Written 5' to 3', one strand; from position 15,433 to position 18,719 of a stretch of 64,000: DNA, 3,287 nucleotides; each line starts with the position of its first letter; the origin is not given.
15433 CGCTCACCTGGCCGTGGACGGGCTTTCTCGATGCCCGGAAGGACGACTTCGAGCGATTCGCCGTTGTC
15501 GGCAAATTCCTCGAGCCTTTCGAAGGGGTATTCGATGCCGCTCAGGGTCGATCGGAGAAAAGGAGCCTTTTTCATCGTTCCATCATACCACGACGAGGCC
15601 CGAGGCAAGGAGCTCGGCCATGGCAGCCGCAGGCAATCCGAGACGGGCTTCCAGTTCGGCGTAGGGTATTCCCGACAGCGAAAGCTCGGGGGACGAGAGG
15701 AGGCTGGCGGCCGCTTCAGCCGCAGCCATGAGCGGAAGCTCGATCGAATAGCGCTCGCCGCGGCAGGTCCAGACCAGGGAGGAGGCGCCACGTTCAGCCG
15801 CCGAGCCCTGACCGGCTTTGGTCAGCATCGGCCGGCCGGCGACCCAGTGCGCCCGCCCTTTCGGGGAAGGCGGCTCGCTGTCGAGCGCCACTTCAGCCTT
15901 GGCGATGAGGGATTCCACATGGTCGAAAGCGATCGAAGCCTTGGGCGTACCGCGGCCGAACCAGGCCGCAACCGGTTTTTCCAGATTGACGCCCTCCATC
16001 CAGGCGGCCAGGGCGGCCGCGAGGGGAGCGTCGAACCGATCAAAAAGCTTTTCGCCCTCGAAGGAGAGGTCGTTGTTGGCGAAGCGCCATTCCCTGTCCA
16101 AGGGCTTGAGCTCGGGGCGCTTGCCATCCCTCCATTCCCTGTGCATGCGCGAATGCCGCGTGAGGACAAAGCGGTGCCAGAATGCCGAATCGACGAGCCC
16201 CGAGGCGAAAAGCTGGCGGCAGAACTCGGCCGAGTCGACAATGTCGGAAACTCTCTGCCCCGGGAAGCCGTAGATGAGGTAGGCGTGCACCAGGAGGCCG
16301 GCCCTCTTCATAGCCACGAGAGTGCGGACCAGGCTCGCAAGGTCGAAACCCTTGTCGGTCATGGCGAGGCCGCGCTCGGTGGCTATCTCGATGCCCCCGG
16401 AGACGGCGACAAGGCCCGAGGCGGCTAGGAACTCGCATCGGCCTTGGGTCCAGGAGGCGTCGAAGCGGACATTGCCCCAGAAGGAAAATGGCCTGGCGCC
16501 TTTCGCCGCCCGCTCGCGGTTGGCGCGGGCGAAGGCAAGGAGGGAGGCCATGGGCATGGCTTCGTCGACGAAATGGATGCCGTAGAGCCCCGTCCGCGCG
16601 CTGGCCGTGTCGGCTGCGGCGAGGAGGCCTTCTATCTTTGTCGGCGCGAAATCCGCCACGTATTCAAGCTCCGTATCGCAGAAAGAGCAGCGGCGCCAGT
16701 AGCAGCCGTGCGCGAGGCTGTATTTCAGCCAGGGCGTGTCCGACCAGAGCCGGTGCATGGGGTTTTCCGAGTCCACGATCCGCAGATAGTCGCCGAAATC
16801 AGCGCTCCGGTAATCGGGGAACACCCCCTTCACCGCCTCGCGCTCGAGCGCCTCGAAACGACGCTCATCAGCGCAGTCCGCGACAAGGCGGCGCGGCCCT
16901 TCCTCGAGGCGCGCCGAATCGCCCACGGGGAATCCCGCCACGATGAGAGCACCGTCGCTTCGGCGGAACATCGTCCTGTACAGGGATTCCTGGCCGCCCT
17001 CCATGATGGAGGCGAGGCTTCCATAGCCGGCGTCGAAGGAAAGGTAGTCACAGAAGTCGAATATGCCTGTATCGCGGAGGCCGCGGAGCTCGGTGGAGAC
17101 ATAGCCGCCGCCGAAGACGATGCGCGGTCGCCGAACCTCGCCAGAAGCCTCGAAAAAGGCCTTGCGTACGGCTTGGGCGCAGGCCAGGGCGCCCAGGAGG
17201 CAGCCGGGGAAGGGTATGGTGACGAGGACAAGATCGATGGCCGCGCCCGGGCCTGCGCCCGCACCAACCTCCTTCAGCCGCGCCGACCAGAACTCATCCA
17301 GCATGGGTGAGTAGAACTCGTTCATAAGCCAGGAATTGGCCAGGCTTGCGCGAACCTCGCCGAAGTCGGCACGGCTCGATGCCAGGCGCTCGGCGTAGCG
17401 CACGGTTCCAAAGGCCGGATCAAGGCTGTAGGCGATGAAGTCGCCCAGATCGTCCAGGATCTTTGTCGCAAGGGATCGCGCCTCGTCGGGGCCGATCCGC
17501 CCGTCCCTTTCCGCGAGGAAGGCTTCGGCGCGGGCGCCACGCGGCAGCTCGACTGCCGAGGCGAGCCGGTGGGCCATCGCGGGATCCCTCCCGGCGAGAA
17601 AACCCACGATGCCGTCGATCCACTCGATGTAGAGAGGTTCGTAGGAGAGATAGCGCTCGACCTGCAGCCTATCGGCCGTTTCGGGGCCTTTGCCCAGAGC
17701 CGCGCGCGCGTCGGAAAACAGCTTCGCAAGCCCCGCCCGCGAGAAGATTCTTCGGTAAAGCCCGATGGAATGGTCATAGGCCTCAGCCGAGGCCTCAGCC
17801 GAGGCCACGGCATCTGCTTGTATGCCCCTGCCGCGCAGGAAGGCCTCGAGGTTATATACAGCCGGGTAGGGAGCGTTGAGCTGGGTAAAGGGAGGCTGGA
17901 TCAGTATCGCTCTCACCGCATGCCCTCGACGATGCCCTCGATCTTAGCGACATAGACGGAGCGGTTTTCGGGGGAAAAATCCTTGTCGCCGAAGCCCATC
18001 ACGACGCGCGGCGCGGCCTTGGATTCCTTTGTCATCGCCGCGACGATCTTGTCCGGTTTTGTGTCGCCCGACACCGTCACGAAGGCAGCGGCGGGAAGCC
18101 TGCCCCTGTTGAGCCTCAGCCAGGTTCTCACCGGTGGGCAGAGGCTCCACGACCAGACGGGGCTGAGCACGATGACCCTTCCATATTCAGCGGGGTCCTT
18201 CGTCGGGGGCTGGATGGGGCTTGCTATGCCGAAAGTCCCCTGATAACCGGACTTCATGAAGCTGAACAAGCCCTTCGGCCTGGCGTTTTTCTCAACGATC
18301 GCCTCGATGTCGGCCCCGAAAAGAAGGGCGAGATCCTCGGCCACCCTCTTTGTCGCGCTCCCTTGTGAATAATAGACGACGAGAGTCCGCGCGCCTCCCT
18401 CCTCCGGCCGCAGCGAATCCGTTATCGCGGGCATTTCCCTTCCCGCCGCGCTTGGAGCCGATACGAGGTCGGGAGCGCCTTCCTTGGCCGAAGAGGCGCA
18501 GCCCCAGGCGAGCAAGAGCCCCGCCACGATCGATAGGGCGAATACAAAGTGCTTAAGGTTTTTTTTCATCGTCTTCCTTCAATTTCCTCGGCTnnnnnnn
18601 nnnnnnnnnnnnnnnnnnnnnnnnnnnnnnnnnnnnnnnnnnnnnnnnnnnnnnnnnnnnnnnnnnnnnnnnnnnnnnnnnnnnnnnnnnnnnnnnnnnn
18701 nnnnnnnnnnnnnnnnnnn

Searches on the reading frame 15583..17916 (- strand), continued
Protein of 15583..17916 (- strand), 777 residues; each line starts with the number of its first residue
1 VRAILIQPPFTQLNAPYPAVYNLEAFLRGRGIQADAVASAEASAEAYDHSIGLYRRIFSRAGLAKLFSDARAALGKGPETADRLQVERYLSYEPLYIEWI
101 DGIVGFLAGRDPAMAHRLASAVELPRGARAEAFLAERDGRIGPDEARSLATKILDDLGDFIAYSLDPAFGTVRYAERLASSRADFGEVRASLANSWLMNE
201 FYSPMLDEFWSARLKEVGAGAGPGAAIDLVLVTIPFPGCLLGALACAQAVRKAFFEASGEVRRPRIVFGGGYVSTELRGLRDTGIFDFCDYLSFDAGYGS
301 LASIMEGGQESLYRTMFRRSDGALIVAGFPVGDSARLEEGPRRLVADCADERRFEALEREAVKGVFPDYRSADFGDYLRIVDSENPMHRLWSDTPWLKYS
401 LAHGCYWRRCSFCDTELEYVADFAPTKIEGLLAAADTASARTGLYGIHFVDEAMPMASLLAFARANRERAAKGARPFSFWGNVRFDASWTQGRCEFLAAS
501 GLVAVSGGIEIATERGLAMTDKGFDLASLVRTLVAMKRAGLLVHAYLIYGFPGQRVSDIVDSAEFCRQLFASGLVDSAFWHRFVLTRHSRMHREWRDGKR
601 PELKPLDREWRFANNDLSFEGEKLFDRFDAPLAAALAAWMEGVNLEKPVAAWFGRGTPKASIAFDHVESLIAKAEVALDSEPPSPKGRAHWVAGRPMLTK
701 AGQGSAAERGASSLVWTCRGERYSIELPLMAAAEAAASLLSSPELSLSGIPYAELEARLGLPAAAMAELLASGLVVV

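Call 82: find_encoding_contigs(protein=P0321, flank=8000, max_places=2)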
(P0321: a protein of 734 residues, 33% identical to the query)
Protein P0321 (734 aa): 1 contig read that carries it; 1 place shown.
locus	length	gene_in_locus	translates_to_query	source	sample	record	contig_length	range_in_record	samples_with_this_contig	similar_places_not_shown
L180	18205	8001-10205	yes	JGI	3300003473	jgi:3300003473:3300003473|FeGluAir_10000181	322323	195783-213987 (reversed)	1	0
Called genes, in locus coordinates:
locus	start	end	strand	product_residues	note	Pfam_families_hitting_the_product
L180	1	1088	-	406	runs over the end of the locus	PF10093:EarP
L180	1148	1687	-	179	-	-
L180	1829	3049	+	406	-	PF00155:Aminotran_1_2, PF00266:Aminotran_5, PF01053:Cys_Met_Meta_PP (weak)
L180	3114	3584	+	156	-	PF01592:NifU_N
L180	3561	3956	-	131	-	PF02261:Asp_decarbox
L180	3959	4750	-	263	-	PF03309:Pan_kinase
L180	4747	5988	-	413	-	PF02441:Flavoprotein, PF04127:DFP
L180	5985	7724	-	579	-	PF02548:Pantoate_transf, PF13714:PEP_mutase (faint), PF02569:Pantoate_ligase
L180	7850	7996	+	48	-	-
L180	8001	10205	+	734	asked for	PF04055:Radical_SAM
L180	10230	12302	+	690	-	PF00521:DNA_topoisoIV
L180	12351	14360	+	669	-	-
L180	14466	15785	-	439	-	PF01098:FTSW_RODA_SPOVE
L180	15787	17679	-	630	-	PF03717:PBP_dimer, PF00905:Transpeptidase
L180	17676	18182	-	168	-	PF04093:MreD (weak)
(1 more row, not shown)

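Call 86: search_protein_families(library=padloc, proteins=[window:15583-17916:-], max_evalue=0.01)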
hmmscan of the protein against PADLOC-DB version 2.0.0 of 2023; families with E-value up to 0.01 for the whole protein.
window:15583-17916:- (777 aa): 0 families

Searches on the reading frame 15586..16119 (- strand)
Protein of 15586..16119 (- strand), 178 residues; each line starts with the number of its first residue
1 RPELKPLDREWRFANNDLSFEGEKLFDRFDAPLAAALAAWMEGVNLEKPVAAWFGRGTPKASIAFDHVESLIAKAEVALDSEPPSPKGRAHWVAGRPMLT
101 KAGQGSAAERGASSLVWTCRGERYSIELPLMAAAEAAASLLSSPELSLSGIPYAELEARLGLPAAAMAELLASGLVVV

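Call 48: search_protein_families(library=pfam, proteins=[window:15586-16119:-], max_evalue=10)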
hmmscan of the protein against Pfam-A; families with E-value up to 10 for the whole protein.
window:15586-16119:- (178 aa): 0 families

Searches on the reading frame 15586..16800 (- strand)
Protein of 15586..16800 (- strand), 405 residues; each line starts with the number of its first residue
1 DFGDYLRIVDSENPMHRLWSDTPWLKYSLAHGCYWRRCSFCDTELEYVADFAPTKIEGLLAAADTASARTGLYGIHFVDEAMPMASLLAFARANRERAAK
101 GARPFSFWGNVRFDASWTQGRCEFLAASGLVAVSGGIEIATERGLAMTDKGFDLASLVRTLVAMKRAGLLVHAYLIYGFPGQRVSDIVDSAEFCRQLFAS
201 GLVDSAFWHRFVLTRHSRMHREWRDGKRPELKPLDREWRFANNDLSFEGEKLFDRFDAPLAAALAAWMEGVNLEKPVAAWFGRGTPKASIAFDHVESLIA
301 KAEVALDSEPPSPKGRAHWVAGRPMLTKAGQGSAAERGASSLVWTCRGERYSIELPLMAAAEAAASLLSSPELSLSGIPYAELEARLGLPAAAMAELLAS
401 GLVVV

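Call 48: search_protein_families(library=pfam, proteins=[window:15586-16800:-], max_evalue=10)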
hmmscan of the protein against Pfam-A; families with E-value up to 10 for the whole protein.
window:15586-16800:- (405 aa): 1 family
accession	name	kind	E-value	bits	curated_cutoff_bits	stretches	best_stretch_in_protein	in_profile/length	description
PF04055.27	Radical_SAM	-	5e-07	30.5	29.5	1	28-194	2-166/166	Radical SAM superfamily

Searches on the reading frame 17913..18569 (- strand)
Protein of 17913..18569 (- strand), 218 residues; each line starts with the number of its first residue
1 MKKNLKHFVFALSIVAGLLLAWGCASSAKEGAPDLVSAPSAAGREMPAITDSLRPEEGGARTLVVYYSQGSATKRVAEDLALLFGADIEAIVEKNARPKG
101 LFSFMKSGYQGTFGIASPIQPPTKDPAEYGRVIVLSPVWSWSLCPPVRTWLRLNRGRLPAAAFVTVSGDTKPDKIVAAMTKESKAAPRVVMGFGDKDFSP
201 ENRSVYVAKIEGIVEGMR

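Call 3: search_protein_families(library=pfam, proteins=[window:17913-18569:-], max_evalue=0.01)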
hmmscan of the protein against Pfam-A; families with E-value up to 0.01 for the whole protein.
window:17913-18569:- (218 aa): 2 families
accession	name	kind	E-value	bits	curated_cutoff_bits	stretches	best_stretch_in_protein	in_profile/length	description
PF12682.12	Flavodoxin_4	-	0.0034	17.3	24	0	62-145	2-89/155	Flavodoxin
PF12724.12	Flavodoxin_5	-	0.0079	16.9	27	0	119-186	34-107/145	Flavodoxin domain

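Call 6: search_protein_families(library=ncbifam, proteins=[window:17913-18569:-], max_evalue=0.01)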
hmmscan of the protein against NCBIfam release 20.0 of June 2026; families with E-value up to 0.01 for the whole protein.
window:17913-18569:- (218 aa): 1 family
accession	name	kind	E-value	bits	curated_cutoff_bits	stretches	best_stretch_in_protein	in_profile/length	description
NF005501.0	PRK07116.1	subfamily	7.3e-05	22.2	198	1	60-152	4-101/161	flavodoxin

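Call 44: find_homologous_proteins(query=window:17913-18569:-, max_evalue=0.001)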
Query window:17913-18569:- (218 aa): 87 proteins with E <= 0.001 among 1357 candidates.
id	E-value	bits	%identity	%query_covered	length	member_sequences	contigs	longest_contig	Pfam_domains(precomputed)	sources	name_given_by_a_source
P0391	4.6e-134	463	97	100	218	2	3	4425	-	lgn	-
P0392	7.1e-116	403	83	100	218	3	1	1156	-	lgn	-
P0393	5.5e-103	361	76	99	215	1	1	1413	-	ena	-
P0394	1.2e-92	327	86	79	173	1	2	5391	-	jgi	jgi:hypothetical protein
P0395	8.1e-86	305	71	90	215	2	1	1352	-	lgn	-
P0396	3.8e-84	300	68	92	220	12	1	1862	-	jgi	-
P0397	2.1e-82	294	64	98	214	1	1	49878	-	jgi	-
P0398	1.5e-81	291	65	98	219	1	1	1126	PF12682.13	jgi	jgi:hypothetical protein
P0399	1.2e-79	285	62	98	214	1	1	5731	PF12682.13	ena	-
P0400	2.9e-79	284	62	98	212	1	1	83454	-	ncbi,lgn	-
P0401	6.4e-78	279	61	98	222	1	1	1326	-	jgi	jgi:hypothetical protein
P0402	5.5e-77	276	62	98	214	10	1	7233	PF12682.13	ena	-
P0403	2.8e-76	274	65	90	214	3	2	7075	-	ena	-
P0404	7.2e-76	272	64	90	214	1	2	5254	-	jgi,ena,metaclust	metaclust:\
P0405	8.3e-76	272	62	92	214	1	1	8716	-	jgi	jgi:hypothetical protein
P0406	2.7e-74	267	57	100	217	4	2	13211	PF12682.13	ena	-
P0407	3.5e-72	260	63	89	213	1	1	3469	PF12682.13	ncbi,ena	-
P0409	3.8e-68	247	59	94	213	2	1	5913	PF12682.13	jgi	-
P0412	4.8e-66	240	54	100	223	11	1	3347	PF12682.13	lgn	-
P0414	1.8e-64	235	51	100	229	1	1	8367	PF12682.13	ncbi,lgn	ncbi:MAG TPA: hypothetical protein VIO60_04905 [Rectinemataceae bacterium]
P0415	2.3e-63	232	56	95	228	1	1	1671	PF12682.13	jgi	-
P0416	2.6e-63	231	54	90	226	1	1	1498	PF12724.13,PF12682.13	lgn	-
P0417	1.3e-62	229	50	100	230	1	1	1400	PF12682.13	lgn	-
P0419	2.5e-62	228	52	100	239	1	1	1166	PF12682.13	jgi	-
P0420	4.5e-62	227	64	75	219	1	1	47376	PF12682.13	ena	-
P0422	6.3e-62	227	53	96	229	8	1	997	PF12682.13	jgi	jgi:hypothetical protein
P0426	9.1e-61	223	51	98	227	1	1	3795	PF12682.13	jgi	jgi:menaquinone-dependent protoporphyrinogen IX oxidase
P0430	1.6e-60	222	52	90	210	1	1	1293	PF12682.13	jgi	-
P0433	1.8e-59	219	55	88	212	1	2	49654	PF12682.13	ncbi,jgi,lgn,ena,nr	ncbi:MAG: hypothetical protein KKA67_04495 [Spirochaetes bacterium]|nr:hypothetical protein [Spiroch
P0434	1.2e-58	216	56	79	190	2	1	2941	PF12724.13,PF12682.13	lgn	-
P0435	1.5e-58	216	50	96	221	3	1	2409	PF12682.13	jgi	-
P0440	1.4e-57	213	52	98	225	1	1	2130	PF12682.13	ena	-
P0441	1.4e-57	213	55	94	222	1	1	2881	PF12682.13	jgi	-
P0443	2.8e-57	212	50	98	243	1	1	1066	PF12682.13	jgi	-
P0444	3.6e-57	211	55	84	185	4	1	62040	PF12682.13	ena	-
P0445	4.5e-57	211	48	100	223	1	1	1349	PF12682.13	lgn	-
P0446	1.0e-56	210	52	99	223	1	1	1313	PF12682.13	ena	-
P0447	1.5e-56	209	53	90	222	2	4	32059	PF12682.13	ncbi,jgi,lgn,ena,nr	ncbi:MAG: hypothetical protein CVV51_05825 [Spirochaetae bacterium HGW-Spirochaetae-7]|jgi:flavodoxi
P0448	1.5e-56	209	55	96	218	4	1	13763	PF12682.13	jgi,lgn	-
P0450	2.4e-56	209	53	90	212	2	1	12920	PF12682.13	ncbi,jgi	-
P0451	6.0e-56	207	53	87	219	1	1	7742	PF12724.13,PF12682.13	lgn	-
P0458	2.6e-54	202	49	94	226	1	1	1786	PF12682.13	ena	-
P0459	2.6e-53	199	52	90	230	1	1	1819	PF12682.13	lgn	-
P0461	1.3e-52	196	49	93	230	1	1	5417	PF12682.13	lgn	-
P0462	1.3e-52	196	46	100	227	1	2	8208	PF12682.13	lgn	-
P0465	2.8e-52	195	50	92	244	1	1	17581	PF12724.13,PF12682.13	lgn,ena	-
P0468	2.4e-51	192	56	74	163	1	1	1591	PF12682.13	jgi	jgi:hypothetical protein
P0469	6.6e-51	191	53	76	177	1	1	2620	PF12724.13,PF12682.13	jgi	-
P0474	8.2e-47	178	47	89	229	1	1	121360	PF12682.13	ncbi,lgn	-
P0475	3.4e-46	175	48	89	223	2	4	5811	PF12682.13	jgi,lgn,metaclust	metaclust:\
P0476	6.9e-46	174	46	88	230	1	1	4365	PF12682.13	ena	-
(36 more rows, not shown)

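Call 57: predict_structure(alignment_id=A3)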
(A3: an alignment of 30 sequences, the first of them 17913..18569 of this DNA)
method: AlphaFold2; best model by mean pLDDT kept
length: 218 residues; sequences in the alignment: 30
mean_pLDDT: 84.3   pTM: 0.77
mean pLDDT of the five models: 84.3, 83.8, 82.5, 81.5, 81.1
residues with pLDDT >= 90: 124; 70-90: 53; 50-70: 25; < 50: 16
segments of 3 or more residues with pLDDT < 50: 23-37
pLDDT, mean of each block of 10 residues (from residue 1): 61 66 43 43 74 82 94 95 96 88 84 91 98 94 95 98 86 91 97 92 95 95
secondary structure, 60 per line:
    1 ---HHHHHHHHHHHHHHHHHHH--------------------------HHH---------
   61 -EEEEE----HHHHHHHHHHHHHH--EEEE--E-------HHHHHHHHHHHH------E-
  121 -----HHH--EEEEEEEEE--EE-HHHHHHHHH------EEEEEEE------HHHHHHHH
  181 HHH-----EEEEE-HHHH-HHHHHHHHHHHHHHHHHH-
elements in order: H4-22 E62-66 H71-84 E87-90 H101-112 E131-139 H145-153 E160-166 H173-183 E189-193 H195-198 H200-217

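Call 60: find_encoding_contigs(protein=P0397, flank=10000, max_places=2)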
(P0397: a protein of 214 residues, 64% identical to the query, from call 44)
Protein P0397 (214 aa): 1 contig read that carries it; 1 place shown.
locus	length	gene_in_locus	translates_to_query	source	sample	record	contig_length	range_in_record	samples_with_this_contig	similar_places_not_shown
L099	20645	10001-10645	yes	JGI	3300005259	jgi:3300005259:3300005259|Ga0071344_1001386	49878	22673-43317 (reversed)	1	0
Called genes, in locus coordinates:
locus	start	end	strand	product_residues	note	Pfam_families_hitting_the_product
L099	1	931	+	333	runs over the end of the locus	PF01208:URO-D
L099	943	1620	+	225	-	PF00392:GntR, PF07729:FCD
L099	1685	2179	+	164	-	PF14196:ATC_hydrolase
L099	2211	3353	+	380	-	PF13433:Peripla_BP_5, PF13458:Peripla_BP_6, PF01094:ANF_receptor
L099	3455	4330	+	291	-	PF02653:BPD_transp_2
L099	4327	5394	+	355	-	PF02653:BPD_transp_2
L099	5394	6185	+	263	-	PF00005:ABC_tran, PF13304:AAA_21 (faint), PF12399:BCA_ABC_TP_C (weak)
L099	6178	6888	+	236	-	PF00005:ABC_tran, PF13304:AAA_21 (faint)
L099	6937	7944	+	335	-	PF02733:Dak1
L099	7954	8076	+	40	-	-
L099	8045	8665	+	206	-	-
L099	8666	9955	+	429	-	PF03313:SDH_alpha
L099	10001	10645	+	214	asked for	-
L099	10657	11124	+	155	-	PF07366:SnoaL (faint), PF12680:SnoaL_2, PF10184:DUF2358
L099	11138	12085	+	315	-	PF00106:adh_short, PF08659:KR (weak), PF13561:adh_short_C2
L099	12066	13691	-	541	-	PF00890:FAD_binding_2, PF01266:DAO, PF01494:FAD_binding_3 (weak), PF01593:Amino_oxidase, PF01946:Thi4 (weak), PF07992:Pyr_redox_2 (faint), PF12831:FAD_oxidored (weak), PF13450:NAD_binding_8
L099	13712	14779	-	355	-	-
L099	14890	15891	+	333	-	PF05569:Peptidase_M56 (weak), PF01435:Peptidase_M48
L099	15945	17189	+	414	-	PF00291:PALP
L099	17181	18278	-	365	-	PF01522:Polysacc_deac_1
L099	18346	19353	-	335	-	PF01544:CorA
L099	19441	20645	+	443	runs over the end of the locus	-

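Call 61: fold_search(model_id=the predicted structure, library=pdb)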
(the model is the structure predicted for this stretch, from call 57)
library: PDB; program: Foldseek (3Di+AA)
matches with E <= 10: 1266; with E <= 0.001: 9
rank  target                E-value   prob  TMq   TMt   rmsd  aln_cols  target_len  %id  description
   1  3edo_A                2.2e-09  1.00  0.53  0.74   3.4       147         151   21  Crystal structure of Flavoprotein in Complex with FMN (YP_193882.1) from Lactobacillus acidophilus NCFM at 1.20 A reso (released 2008-09-30)
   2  3edo_B                2.9e-09  1.00  0.54  0.76   3.3       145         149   20  Crystal structure of Flavoprotein in Complex with FMN (YP_193882.1) from Lactobacillus acidophilus NCFM at 1.20 A reso (released 2008-09-30)
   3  2mwm_MODEL_1_A        4.6e-08  1.00  0.52  0.71   3.9       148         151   19  NMR structure of the protein YP_193882.1 from Lactobacillus acidophilus NCFM in presence of FMN (released 2014-12-10)
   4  4ici                  1.9e-06  1.00  0.50  0.66   4.9       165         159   16  Crystal structure of a putative flavoprotein (BACEGG_01620) from Bacteroides eggerthii DSM 20697 at 1.40 A resolution (released 2013-01-02)
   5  3klb                  5.1e-06  1.00  0.49  0.64   4.9       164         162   20  Crystal structure of Putative Flavoprotein in Complex with FMN (YP_213683.1) from Bacteroides fragilis NCTC 9343 at 1.75 (released 2010-01-26)
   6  1sqs_A                3.8e-05  1.00  0.40  0.39   7.9       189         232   14  X-Ray Crystal Structure Protein SP1951 of Streptococcus pneumoniae. Northeast Structural Genomics Consortium Target Sp (released 2004-03-30)
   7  4j8p                  5.6e-05  1.00  0.50  0.67   4.4       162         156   15  Crystal structure of a Putative flavoprotein (BACUNI_04544) from Bacteroides uniformis ATCC 8492 at 1.50 A resolution (released 2013-03-13)
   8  2oys_A                1.1e-04  1.00  0.39  0.37   7.9       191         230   14  Crystal Structure of SP1951 protein from Streptococcus pneumoniae in complex with FMN, Northeast Structural Genomics T (released 2007-03-06)
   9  2fzv_D                3.1e-04  1.00  0.42  0.40  11.5       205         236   14  Crystal Structure of an apo form of a Flavin-binding Protein from Shigella flexneri (released 2006-02-21)
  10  8g64                  1.2e-03  1.00  0.37  0.47  10.7       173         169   13  Heme-bound flavodoxin FldH from Fusobacterium nucleatum (released 2023-08-09)
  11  2a5l_A                1.5e-03  1.00  0.39  0.48   9.0       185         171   12  The crystal structure of the Trp repressor binding protein WrbA from Pseudomonas aeruginosa (released 2005-07-12)
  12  7mj0_B                1.9e-03  0.96  0.30  0.32   9.8       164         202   15  LarB, a carboxylase/hydrolase involved in synthesis of the cofactor for lactate racemase, in complex with adenosine mo (released 2021-09-29)
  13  2a5l_B                2.6e-03  0.99  0.40  0.48   7.8       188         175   15  The crystal structure of the Trp repressor binding protein WrbA from Pseudomonas aeruginosa (released 2005-07-12)
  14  7qw4_N                3.4e-03  0.97  0.39  0.46   7.7       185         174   12  Pden_5119 protein (released 2023-02-08)
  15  1yrh_E                3.4e-03  0.97  0.39  0.42   7.8       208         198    9  Crystal Structure Of Trp Repressor Binding Protein Wrba in complex with FMN (released 2005-02-15)
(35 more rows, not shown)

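Call 86: search_protein_families(library=padloc, proteins=[window:17913-18569:-], max_evalue=0.01)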
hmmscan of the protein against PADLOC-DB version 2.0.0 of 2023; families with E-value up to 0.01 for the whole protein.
window:17913-18569:- (218 aa): 0 families
